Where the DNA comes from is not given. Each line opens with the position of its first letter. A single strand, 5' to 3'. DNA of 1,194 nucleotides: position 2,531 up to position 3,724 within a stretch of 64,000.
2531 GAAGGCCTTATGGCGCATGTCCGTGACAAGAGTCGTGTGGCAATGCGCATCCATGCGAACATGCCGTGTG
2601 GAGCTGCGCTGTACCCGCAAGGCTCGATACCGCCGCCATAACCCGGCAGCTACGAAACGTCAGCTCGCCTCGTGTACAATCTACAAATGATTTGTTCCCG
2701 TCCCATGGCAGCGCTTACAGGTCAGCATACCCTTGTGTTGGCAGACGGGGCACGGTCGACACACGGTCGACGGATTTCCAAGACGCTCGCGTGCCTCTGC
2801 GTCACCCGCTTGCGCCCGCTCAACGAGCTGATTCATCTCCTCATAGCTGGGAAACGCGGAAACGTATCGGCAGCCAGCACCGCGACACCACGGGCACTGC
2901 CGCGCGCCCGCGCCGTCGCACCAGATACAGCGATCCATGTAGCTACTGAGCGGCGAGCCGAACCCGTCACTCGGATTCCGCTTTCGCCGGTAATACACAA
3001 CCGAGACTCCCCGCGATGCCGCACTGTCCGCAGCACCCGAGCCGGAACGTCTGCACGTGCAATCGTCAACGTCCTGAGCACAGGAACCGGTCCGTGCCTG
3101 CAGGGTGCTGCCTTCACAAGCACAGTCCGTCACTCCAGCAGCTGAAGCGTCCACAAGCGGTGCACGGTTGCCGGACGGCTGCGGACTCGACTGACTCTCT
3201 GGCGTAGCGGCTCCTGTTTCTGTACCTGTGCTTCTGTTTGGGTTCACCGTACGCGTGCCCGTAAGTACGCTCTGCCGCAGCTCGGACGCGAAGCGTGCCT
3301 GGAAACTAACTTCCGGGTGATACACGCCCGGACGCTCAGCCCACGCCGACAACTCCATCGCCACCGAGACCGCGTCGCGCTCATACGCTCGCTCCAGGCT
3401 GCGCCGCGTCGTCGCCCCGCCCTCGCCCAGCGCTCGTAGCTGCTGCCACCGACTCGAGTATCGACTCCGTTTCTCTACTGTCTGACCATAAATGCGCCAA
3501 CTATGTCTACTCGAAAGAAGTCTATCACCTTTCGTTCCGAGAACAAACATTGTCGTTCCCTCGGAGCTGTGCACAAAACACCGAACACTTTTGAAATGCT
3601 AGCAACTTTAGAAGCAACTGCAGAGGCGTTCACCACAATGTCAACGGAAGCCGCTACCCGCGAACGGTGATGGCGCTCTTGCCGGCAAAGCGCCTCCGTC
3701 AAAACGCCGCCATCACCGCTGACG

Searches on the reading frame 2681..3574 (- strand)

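Call 12: search_protein_families(library=pfam, proteins=[window:2681-3574:-])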
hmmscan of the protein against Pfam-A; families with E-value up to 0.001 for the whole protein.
window:2681-3574:- (297 aa): 1 family
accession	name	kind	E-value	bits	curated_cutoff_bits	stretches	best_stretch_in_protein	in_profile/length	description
PF25436.1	BSD2_CRD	-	0.00011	22.7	27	0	216-239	5-28/69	BSD2 cysteine rich domain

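Call 46: search_protein_families(library=ncbifam, proteins=[window:2681-3550:-], max_evalue=0.01)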
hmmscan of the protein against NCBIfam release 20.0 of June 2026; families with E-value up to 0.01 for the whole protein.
window:2681-3550:- (289 aa): 0 families
